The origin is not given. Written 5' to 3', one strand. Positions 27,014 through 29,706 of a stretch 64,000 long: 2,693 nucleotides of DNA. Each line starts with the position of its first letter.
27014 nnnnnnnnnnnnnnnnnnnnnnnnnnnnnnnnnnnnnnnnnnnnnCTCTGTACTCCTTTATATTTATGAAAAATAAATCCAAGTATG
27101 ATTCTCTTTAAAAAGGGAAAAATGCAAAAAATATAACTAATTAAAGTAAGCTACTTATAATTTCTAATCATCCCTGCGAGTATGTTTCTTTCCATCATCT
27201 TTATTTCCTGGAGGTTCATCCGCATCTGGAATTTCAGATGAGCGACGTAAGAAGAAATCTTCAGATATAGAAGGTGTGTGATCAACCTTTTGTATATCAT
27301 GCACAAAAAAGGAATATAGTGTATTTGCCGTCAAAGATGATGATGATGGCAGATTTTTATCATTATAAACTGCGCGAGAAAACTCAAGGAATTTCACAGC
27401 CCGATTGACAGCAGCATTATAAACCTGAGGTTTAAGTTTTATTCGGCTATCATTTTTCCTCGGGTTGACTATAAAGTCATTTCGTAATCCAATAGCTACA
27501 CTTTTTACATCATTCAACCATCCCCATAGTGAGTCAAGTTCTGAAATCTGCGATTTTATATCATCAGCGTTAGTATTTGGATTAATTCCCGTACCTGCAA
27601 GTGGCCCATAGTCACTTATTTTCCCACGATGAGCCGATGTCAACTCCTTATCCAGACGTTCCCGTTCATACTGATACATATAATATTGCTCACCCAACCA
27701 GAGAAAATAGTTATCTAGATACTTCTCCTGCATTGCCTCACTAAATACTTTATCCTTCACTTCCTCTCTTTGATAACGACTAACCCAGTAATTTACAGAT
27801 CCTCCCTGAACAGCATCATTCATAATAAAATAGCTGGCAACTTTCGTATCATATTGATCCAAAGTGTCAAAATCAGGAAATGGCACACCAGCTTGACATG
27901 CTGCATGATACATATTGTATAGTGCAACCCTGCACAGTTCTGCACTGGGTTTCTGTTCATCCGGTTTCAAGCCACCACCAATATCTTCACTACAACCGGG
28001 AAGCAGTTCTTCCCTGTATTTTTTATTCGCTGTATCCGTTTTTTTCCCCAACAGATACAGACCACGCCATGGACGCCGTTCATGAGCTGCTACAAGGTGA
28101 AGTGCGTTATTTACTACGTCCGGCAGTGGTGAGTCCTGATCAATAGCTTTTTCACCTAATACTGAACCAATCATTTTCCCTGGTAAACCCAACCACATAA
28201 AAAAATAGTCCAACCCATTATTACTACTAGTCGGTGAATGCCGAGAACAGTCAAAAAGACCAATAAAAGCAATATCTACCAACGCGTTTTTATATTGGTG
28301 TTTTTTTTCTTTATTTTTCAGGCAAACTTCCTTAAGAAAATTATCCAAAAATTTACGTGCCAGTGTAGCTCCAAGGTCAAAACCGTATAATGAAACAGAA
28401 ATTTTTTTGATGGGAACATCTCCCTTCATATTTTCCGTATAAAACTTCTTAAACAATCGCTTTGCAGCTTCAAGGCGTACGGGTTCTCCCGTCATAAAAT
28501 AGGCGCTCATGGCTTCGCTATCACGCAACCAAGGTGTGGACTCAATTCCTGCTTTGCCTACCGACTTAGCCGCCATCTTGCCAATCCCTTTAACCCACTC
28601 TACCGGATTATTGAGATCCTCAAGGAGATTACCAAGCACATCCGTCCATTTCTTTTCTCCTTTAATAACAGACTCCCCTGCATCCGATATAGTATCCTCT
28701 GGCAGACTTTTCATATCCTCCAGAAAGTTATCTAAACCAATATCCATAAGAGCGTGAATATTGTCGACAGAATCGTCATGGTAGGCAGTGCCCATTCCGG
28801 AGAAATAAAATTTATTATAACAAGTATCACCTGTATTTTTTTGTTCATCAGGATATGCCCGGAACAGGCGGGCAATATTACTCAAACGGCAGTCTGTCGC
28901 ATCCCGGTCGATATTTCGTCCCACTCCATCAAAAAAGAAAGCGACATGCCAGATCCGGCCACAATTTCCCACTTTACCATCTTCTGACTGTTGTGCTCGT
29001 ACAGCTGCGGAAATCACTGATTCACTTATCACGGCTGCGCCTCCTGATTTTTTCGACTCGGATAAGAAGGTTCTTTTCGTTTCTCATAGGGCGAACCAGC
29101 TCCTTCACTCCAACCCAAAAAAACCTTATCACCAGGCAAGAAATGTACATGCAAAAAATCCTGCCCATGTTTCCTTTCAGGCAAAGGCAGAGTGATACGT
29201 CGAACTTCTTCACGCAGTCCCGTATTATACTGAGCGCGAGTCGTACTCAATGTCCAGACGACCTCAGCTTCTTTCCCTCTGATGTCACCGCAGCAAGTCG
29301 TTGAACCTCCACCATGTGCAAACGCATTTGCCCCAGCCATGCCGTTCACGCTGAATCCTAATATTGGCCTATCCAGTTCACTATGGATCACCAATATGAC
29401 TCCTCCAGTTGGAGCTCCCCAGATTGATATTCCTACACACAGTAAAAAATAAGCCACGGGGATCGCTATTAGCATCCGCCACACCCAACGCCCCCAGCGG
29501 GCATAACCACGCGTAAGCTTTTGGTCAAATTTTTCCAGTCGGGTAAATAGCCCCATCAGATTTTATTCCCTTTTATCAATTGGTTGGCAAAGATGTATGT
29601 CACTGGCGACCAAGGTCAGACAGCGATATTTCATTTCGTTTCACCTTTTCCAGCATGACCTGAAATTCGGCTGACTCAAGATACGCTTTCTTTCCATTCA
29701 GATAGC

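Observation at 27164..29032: Tle1-like (DUF2235-like) protein in which the expected GxSxG nucleophile reads G-F-D-L-G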

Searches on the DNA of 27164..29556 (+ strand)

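Call 7: search_dna_similar(query=window:27164-29556:+, collection=ecoli_genomes, mode=near, max_rows=15)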
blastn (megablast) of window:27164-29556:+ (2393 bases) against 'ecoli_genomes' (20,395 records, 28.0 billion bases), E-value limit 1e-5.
Records with a match: 1670; places in all: 1698; records where one place covers at least 80% of the query: 505.
Genomes with a match: 1670 of 5426; with a place that covers at least 80% of the query: 505. Places per genome that has any: lowest 1, median 1, highest 2. On chromosomes: 1697 places; on plasmids: 1.
Best place of each record, by identity: >=99% 508; 95-99% 1; 90-95% 2; 60-80% 1159.
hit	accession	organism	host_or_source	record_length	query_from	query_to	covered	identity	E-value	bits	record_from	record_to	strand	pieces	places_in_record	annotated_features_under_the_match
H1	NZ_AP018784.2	Escherichia coli strain SK1144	-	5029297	1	2393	100%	100.0%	0e+0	4420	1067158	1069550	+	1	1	phospholipase effector Tle1 domain-containing protein | DUF3304 domain-containing protein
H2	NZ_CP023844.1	Escherichia coli strain 4/1-1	Homo sapiens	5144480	1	2393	100%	100.0%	0e+0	4420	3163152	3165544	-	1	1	phospholipase effector Tle1 domain-containing protein | DUF3304 domain-containing protein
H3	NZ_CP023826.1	Escherichia coli strain 4/4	Homo sapiens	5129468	1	2393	100%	100.0%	0e+0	4420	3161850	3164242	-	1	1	phospholipase effector Tle1 domain-containing protein | DUF3304 domain-containing protein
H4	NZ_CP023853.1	Escherichia coli strain 2/0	Homo sapiens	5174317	1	2393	100%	100.0%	0e+0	4420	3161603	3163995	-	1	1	phospholipase effector Tle1 domain-containing protein | DUF3304 domain-containing protein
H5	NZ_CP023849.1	Escherichia coli strain 4/0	Homo sapiens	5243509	1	2393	100%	100.0%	0e+0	4420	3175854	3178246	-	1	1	phospholipase effector Tle1 domain-containing protein | DUF3304 domain-containing protein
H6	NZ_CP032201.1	Escherichia coli strain AR_0086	missing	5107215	1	2393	100%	100.0%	0e+0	4420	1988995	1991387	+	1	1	phospholipase effector Tle1 domain-containing protein | DUF3304 domain-containing protein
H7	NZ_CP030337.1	Escherichia coli strain AR_451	missing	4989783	1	2393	100%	100.0%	0e+0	4420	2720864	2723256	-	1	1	phospholipase effector Tle1 domain-containing protein | DUF3304 domain-containing protein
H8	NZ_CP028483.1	Escherichia coli strain E41-1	Homo sapiens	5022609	1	2393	100%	100.0%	0e+0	4420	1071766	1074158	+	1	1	phospholipase effector Tle1 domain-containing protein | DUF3304 domain-containing protein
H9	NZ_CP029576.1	Escherichia coli strain DA33135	Homo sapiens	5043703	1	2393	100%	100.0%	0e+0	4420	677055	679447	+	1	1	phospholipase effector Tle1 domain-containing protein | DUF3304 domain-containing protein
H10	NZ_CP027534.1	Escherichia coli strain AR_0081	missing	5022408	1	2393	100%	100.0%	0e+0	4420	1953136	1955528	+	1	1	phospholipase effector Tle1 domain-containing protein | DUF3304 domain-containing protein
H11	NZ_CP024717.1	Escherichia coli strain LS4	Bos mutus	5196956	1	2393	100%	100.0%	0e+0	4420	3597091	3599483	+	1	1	phospholipase effector Tle1 domain-containing protein | DUF3304 domain-containing protein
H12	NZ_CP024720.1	Escherichia coli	Bos mutus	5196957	1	2393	100%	100.0%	0e+0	4420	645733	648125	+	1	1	phospholipase effector Tle1 domain-containing protein | DUF3304 domain-containing protein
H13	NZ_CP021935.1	Escherichia coli strain AR_0055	missing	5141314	1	2393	100%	100.0%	0e+0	4420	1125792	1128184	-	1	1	phospholipase effector Tle1 domain-containing protein | DUF3304 domain-containing protein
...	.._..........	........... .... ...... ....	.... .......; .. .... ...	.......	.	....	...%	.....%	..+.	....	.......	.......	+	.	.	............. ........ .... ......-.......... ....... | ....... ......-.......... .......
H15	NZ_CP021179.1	Escherichia coli strain 81009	Homo sapiens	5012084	1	2393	100%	100.0%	0e+0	4420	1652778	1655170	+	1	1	phospholipase effector Tle1 domain-containing protein | DUF3304 domain-containing protein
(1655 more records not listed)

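Call 8: get_annotated_region(hit=H1, flank=12000)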
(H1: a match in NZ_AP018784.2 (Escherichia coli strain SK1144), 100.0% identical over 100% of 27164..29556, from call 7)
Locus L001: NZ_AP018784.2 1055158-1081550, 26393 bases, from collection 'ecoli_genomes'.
description: Escherichia coli strain SK1144 chromosome, complete genome
organism: Escherichia coli strain SK1144 (NCBI taxid 562)
replicon: chromosome; assembly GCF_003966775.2
host: -; source: -; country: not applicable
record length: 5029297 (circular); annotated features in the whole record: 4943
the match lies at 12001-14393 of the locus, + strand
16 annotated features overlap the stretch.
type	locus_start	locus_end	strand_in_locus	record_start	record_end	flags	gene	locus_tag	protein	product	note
CDS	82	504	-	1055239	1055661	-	-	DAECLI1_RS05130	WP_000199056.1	hypothetical protein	-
CDS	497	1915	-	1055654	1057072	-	-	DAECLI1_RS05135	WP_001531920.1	PAAR domain-containing protein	-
CDS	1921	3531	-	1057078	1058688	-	tssA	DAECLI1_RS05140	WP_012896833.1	type VI secretion system protein TssA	-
CDS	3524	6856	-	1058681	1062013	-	-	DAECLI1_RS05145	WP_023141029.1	ImcF-related family protein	-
CDS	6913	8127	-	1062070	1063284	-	-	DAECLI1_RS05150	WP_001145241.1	hypothetical protein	-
CDS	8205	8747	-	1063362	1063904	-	-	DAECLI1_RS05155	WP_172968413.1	hypothetical protein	-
CDS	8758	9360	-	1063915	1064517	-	-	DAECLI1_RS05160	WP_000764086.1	transglycosylase SLT domain-containing protein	-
CDS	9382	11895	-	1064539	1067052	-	-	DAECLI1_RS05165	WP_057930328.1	type VI secretion system Vgr family protein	-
CDS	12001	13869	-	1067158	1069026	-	-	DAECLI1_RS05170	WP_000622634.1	phospholipase effector Tle1 domain-containing protein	-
CDS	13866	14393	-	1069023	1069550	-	-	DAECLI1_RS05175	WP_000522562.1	DUF3304 domain-containing protein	-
CDS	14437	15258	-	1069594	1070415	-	-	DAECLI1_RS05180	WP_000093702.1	DUF4123 domain-containing protein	-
CDS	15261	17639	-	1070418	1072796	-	-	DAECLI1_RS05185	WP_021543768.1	type VI secretion system Vgr family protein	-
CDS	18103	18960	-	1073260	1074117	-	-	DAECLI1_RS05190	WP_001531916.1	hypothetical protein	-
CDS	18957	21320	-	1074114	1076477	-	-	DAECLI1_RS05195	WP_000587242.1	M23 family metallopeptidase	-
CDS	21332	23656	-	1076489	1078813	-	-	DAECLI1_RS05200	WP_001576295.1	type VI secretion system Vgr family protein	-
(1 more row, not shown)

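Call 51: search_dna_similar(query=window:27164-29032:+, collection=ecoli_genomes, mode=distant, rows=spread, max_rows=14)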
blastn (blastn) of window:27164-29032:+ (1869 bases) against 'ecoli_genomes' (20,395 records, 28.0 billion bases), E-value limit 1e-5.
Records with a match: 619; places in all: 622; records where one place covers at least 80% of the query: 506.
Genomes with a match: 619 of 5426; with a place that covers at least 80% of the query: 506. Places per genome that has any: lowest 1, median 1, highest 2. On chromosomes: 621 places; on plasmids: 1.
Best place of each record, by identity: >=99% 508; 60-80% 111.
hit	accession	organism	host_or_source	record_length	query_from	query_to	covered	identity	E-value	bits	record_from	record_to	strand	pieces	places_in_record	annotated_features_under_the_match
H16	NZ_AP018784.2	Escherichia coli strain SK1144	-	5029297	1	1869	100%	100.0%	0e+0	3371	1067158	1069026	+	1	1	phospholipase effector Tle1 domain-containing protein | DUF3304 domain-containing protein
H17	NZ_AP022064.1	Escherichia coli strain WP4-W18-ESBL-08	-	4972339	1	1869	100%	100.0%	0e+0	3371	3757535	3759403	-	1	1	phospholipase effector Tle1 domain-containing protein | DUF3304 domain-containing protein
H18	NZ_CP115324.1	Escherichia coli strain CUVET17-1136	dog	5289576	1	1869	100%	100.0%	0e+0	3371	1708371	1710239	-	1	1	phospholipase effector Tle1 domain-containing protein | DUF3304 domain-containing protein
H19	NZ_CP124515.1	Escherichia coli strain AVS0282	wastewater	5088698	1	1869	100%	100.0%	0e+0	3371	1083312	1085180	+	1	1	phospholipase effector Tle1 domain-containing protein | DUF3304 domain-containing protein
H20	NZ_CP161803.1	Escherichia coli strain Z135-5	hospital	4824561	1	1869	100%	100.0%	0e+0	3371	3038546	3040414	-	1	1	DUF2235 domain-containing protein | DUF3304 domain-containing protein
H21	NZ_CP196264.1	Escherichia coli strain AH21H052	Homo sapiens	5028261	1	1869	100%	100.0%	0e+0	3371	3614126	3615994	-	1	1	phospholipase effector Tle1 domain-containing protein | DUF3304 domain-containing protein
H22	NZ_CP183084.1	Escherichia coli strain 439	Homo sapiens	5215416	1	1869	100%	100.0%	0e+0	3371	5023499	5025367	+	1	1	phospholipase effector Tle1 domain-containing protein | DUF3304 domain-containing protein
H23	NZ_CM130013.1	Escherichia coli strain SURV0398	Homo sapiens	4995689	1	1869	100%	100.0%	0e+0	3371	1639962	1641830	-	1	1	phospholipase effector Tle1 domain-containing protein | DUF3304 domain-containing protein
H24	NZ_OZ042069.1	Escherichia coli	-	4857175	1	1869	100%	100.0%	0e+0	3371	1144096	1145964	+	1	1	phospholipase effector Tle1 domain-containing protein | DUF3304 domain-containing protein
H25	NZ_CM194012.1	Escherichia coli strain KUEC74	Homo sapiens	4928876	1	1869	100%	100.0%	0e+0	3371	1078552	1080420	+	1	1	phospholipase effector Tle1 domain-containing protein | DUF3304 domain-containing protein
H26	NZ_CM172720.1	Escherichia coli strain FCI29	Homo sapiens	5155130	1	1869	100%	100.0%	0e+0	3371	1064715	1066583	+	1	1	phospholipase effector Tle1 domain-containing protein | DUF3304 domain-containing protein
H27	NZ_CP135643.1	Escherichia coli strain TUM17543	missing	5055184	309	1836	52%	68.5%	8e-31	369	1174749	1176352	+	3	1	T6SS phospholipase effector Tle1-like catalytic domain-containing ... | DUF2235 domain-containing protein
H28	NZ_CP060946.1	Escherichia coli O157:H7 str. EC10 strain EC10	Homo sapiens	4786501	309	1248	50%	65.5%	3e-55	227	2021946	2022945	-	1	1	DUF2235 domain-containing protein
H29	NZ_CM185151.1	Escherichia coli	Human feces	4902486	1688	1786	5%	77.8%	3e-11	81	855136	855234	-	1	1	T6SS phospholipase effector Tle1-like catalytic domain-containing ...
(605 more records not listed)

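Call 96: search_dna_similar(query=window:29029-29556:+, collection=ecoli_genomes, mode=distant, rows=spread, max_rows=16)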
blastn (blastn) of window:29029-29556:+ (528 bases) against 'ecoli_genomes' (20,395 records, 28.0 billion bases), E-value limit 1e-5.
Records with a match: 1671; places in all: 1740; records where one place covers at least 80% of the query: 1666.
Genomes with a match: 1671 of 5426; with a place that covers at least 80% of the query: 1666. Places per genome that has any: lowest 1, median 1, highest 3. On chromosomes: 1739 places; on plasmids: 1.
Best place of each record, by identity: >=99% 508; 95-99% 1; 90-95% 2; 60-80% 1160.
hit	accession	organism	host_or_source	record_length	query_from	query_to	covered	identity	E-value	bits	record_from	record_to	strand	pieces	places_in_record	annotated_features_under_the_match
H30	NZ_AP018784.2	Escherichia coli strain SK1144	-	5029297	1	528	100%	100.0%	0e+0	953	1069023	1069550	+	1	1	DUF3304 domain-containing protein | phospholipase effector Tle1 domain-containing protein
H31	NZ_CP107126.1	Escherichia coli strain S8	human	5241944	1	528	100%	100.0%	0e+0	953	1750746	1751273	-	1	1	DUF3304 domain-containing protein | phospholipase effector Tle1 domain-containing protein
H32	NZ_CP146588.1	Escherichia coli strain A1.S1.126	Homo sapiens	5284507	1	528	100%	100.0%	0e+0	953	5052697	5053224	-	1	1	DUF3304 domain-containing protein | phospholipase effector Tle1 domain-containing protein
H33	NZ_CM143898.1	Escherichia coli strain E19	Homo sapiens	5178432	1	528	100%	100.0%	0e+0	953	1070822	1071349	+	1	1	DUF3304 domain-containing protein | phospholipase effector Tle1 domain-containing protein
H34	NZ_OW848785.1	Escherichia coli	Homo sapiens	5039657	1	528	100%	100.0%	0e+0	953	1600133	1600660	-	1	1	DUF3304 domain-containing protein | phospholipase effector Tle1 domain-containing protein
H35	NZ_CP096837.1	Escherichia coli strain PS10-3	small intestine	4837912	56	528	90%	74.2%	3e-74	288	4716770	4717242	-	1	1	DUF3304 domain-containing protein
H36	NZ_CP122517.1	Escherichia coli strain MY1-8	Waterfowl manure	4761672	56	528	90%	73.8%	1e-71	279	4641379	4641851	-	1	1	DUF3304 domain-containing protein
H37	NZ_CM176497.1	Escherichia coli strain Eco_23-2667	canine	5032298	56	528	90%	73.8%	1e-71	279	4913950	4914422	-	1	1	DUF3304 domain-containing protein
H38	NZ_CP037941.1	Escherichia coli strain CFSAN027350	missing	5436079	56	528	90%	73.5%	2e-70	275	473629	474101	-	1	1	DUF3304 domain-containing protein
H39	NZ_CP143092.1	Escherichia coli strain EC190486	Homo sapiens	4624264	56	528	90%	73.5%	2e-70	275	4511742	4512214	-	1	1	DUF3304 domain-containing protein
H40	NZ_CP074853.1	Escherichia coli strain 7_11_88A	fly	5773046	56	528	90%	73.5%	2e-70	275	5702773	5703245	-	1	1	DUF3304 domain-containing protein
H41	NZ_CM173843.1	Escherichia coli strain 1368KP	Homo sapiens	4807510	56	528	90%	73.5%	2e-70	275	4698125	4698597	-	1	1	DUF3304 domain-containing protein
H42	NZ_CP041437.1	Escherichia coli strain STEC005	goat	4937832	56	528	90%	73.1%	9e-68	266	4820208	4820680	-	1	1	DUF3304 domain-containing protein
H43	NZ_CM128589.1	Escherichia coli strain 200177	Homo sapiens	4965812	56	528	90%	72.9%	4e-66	261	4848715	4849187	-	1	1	DUF3304 domain-containing protein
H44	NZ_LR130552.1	Escherichia coli strain MS14386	Homo sapiens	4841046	56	528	90%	72.5%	6e-64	254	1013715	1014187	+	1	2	DUF3304 domain-containing protein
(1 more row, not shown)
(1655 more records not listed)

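Call 97: get_annotated_region(hit=H38, flank=7000)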
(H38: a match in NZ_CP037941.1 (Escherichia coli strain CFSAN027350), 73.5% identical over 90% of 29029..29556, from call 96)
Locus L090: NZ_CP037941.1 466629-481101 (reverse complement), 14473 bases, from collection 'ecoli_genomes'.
description: Escherichia coli strain CFSAN027350 chromosome, complete genome
organism: Escherichia coli strain CFSAN027350 (NCBI taxid 562)
replicon: chromosome; assembly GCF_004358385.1
host: missing; source: not provided; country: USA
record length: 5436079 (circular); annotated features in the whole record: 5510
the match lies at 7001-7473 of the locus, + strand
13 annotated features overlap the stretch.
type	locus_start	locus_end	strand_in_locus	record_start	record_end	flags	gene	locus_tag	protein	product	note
CDS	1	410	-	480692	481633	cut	hemC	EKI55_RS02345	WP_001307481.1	hydroxymethylbilane synthase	-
CDS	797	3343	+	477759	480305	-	cyaA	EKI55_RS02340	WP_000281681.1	class I adenylate cyclase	-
CDS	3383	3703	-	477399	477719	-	cyaY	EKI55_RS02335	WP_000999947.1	iron donor protein CyaY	-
CDS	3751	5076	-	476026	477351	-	-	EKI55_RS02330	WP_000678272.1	hypothetical protein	-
CDS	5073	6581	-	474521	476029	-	-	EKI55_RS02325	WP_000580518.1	hypothetical protein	-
CDS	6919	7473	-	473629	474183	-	-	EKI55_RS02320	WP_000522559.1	DUF3304 domain-containing protein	-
CDS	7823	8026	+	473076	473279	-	lptM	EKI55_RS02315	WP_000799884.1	LPS translocon maturation chaperone LptM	-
CDS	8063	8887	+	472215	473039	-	dapF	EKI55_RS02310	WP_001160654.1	diaminopimelate epimerase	-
CDS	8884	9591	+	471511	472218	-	yigA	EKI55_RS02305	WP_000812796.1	DUF484 domain-containing protein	-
CDS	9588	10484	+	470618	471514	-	xerC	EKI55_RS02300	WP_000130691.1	tyrosine recombinase XerC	-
CDS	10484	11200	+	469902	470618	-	yigB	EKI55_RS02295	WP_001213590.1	5-amino-6-(5-phospho-D-ribitylamino)uracil phosphatase YigB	-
CDS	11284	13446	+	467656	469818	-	uvrD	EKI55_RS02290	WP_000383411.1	DNA helicase II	-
CDS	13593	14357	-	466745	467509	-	yigE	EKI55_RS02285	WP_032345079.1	phosphodiester glycosidase family protein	-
